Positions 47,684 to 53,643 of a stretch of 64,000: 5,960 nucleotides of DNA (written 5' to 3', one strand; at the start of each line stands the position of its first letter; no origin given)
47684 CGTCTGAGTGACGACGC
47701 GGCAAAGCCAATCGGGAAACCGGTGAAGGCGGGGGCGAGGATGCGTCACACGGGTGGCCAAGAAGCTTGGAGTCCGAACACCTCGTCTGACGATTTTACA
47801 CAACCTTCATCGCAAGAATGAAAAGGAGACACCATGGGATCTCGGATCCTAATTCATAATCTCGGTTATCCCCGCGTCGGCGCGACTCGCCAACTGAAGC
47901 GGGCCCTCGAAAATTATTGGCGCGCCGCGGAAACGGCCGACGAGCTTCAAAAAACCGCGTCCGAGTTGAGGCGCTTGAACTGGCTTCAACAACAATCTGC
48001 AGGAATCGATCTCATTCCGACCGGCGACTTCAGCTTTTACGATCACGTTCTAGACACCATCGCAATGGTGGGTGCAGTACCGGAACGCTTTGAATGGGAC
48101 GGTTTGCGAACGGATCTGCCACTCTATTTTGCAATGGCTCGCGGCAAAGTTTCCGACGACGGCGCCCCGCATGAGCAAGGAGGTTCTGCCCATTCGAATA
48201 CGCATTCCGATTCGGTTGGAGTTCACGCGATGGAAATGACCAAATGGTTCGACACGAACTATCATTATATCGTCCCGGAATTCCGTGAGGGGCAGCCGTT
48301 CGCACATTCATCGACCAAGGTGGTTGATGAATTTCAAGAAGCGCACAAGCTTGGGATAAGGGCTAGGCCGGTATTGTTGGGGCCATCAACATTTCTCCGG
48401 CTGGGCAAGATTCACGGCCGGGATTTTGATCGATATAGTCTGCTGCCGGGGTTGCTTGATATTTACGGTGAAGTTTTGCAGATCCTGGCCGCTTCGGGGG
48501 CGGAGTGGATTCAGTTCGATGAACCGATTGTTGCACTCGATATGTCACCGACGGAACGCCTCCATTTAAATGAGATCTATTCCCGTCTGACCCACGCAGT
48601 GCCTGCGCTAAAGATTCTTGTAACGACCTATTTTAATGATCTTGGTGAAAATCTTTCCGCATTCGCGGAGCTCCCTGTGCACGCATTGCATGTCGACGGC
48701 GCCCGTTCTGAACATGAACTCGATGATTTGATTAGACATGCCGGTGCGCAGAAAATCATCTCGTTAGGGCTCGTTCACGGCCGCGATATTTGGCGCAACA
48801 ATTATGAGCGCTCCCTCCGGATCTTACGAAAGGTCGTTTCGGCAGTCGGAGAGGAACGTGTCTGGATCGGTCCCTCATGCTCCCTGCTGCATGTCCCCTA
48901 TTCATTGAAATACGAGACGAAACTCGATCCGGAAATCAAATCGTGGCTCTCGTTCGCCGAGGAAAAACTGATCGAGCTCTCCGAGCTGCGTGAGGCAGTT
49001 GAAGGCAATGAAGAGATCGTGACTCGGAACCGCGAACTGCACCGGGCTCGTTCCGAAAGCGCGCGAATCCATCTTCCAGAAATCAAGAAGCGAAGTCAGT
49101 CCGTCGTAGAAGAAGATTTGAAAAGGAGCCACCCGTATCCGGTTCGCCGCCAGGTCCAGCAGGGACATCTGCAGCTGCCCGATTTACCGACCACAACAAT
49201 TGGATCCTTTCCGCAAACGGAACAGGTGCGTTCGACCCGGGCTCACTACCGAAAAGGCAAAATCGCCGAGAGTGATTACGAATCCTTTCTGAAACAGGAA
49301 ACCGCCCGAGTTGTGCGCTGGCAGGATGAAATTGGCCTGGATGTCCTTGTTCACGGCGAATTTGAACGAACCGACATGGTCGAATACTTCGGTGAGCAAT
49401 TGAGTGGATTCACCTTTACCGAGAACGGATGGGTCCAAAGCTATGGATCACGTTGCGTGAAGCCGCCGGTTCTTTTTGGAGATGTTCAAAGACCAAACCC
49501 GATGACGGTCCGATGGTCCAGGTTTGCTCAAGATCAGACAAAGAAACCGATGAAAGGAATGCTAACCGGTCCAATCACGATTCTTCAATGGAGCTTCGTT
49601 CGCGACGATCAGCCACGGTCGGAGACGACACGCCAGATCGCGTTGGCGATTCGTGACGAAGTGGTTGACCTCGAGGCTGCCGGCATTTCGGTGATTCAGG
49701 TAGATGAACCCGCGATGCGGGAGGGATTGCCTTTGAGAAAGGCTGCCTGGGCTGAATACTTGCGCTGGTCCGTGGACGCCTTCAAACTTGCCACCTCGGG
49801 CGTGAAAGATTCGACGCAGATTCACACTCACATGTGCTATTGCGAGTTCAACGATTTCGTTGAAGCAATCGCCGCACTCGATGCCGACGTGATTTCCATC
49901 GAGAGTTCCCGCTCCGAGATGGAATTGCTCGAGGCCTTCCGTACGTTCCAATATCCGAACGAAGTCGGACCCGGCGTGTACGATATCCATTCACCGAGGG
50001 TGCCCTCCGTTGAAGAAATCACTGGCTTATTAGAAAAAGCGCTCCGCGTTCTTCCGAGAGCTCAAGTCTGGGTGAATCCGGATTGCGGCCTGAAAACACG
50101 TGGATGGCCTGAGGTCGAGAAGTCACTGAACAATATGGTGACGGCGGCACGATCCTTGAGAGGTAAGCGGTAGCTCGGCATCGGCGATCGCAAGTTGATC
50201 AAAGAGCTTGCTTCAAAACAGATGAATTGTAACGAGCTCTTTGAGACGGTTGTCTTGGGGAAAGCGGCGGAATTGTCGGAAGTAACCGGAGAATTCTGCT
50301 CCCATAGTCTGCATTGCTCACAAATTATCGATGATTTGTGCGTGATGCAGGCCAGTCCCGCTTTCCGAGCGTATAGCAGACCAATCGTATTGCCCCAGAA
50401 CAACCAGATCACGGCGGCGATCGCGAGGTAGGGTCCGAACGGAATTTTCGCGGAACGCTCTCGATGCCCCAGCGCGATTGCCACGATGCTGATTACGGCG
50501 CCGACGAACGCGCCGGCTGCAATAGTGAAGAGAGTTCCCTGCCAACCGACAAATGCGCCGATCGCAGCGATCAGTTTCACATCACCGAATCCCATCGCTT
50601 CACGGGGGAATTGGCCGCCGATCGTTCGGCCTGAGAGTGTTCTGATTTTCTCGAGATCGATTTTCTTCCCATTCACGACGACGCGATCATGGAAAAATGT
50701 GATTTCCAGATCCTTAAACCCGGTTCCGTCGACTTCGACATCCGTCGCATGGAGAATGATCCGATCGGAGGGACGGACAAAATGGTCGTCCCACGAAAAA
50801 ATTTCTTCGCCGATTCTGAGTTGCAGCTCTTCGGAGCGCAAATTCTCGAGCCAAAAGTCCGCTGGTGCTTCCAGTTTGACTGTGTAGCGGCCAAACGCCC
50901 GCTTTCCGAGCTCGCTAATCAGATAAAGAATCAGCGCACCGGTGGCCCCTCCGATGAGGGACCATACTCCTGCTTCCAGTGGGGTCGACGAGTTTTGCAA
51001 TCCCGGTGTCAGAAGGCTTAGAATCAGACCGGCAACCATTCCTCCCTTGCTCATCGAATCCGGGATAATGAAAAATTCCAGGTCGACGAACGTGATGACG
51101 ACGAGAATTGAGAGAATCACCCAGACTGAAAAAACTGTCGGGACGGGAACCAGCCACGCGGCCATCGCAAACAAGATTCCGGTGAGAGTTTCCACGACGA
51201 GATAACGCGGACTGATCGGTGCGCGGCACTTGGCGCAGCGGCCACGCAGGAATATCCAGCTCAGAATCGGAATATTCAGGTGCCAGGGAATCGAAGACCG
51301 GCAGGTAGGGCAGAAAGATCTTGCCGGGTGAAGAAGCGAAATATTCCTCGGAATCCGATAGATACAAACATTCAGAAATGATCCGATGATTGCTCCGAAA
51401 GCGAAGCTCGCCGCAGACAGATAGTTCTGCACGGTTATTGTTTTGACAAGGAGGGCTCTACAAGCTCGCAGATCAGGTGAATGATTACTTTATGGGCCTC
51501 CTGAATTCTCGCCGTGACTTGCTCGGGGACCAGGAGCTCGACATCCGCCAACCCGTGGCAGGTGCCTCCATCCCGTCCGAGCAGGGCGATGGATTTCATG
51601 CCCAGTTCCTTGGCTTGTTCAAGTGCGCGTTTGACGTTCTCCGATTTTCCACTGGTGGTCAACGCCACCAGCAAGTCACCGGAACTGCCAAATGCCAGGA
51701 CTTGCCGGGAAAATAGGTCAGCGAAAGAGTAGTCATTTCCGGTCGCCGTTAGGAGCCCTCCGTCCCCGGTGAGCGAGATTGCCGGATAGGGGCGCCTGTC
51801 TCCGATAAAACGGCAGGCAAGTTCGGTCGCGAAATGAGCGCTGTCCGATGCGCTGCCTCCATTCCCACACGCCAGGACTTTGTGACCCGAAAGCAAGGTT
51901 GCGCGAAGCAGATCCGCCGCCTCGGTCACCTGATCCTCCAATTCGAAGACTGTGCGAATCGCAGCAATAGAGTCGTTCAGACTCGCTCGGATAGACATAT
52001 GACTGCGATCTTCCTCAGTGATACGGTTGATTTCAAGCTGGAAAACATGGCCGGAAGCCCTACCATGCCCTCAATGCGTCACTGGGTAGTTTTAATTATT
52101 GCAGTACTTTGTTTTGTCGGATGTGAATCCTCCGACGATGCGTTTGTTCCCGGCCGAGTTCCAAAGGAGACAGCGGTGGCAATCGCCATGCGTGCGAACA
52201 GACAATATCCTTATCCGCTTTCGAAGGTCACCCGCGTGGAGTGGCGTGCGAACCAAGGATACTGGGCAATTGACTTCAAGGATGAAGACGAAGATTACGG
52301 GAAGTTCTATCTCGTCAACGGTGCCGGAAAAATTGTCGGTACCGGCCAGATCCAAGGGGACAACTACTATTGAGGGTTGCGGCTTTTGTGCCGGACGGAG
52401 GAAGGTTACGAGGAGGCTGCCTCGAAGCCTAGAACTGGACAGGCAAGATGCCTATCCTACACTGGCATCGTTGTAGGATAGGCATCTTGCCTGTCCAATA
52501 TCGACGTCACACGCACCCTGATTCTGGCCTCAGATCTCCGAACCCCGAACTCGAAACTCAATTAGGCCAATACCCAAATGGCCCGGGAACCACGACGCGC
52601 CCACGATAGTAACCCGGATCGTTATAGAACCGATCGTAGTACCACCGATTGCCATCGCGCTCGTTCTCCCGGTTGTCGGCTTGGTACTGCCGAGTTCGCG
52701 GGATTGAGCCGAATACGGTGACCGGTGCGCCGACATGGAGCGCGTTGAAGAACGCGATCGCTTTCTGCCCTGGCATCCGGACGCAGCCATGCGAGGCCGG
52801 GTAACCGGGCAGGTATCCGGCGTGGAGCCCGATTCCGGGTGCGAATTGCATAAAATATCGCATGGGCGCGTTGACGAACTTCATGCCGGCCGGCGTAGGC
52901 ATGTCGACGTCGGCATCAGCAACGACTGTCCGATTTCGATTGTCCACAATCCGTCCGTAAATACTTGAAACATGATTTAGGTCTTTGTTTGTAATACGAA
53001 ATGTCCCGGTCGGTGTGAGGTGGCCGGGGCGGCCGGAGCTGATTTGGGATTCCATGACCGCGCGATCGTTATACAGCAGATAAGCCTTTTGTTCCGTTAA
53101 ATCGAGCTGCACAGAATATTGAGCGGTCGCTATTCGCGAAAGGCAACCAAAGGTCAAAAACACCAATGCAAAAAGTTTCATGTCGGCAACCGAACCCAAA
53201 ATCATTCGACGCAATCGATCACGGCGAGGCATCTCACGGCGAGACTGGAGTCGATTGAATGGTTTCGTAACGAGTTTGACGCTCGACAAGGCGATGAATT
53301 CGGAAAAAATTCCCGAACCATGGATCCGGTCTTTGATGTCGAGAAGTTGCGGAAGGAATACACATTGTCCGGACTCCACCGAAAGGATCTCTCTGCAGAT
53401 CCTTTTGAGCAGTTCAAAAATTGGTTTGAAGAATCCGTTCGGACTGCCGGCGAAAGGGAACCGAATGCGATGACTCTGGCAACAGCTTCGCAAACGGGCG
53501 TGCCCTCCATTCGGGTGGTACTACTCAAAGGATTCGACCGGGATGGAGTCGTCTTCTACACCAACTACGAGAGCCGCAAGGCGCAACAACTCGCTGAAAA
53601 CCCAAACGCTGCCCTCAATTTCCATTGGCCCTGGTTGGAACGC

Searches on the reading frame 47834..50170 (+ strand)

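Call 24: search_protein_families(library=pfam, proteins=[window:47834-50170:+])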
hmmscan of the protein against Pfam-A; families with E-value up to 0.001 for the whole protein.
window:47834-50170:+ (779 aa): 2 families
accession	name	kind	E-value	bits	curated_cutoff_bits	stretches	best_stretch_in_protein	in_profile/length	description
PF01717.24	Meth_synt_2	-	1.3e-162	541.1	21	2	451-773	1-323/324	Cobalamin-independent synthase, Catalytic domain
PF08267.18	Meth_synt_1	-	1.7e-116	389.6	27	2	8-336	3-310/313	Cobalamin-independent synthase, N-terminal domain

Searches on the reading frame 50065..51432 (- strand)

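Call 24: search_protein_families(library=pfam, proteins=[window:50065-51432:-])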
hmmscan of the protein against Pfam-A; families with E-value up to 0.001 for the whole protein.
window:50065-51432:- (456 aa): 2 families
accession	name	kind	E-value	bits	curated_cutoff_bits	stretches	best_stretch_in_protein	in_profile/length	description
PF06750.18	A24_N_bact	-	4.4e-32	110.4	23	1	12-93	2-82/84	Bacterial Peptidase A24 N-terminal domain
PF01478.23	Peptidase_A24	-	2.4e-12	47.7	26.5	2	277-316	65-104/104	Type IV leader peptidase family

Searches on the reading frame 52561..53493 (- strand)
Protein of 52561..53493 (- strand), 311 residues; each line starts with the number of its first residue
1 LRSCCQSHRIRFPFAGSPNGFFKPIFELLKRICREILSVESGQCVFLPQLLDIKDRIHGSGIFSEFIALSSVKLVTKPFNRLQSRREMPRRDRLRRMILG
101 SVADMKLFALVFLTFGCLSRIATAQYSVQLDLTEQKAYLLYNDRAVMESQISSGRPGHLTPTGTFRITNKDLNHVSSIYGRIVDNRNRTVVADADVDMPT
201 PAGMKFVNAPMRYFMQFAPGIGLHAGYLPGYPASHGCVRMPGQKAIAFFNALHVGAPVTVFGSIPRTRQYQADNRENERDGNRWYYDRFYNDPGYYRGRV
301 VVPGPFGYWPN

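Call 59: search_protein_families(library=pfam, proteins=[window:52561-53493:-], max_evalue=0.00001)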
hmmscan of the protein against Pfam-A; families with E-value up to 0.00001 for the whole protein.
window:52561-53493:- (311 aa): 1 family
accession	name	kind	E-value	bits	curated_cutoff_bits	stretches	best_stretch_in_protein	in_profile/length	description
PF03734.19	YkuD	-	1.8e-20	74.5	23.4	1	126-260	2-146/146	L,D-transpeptidase catalytic domain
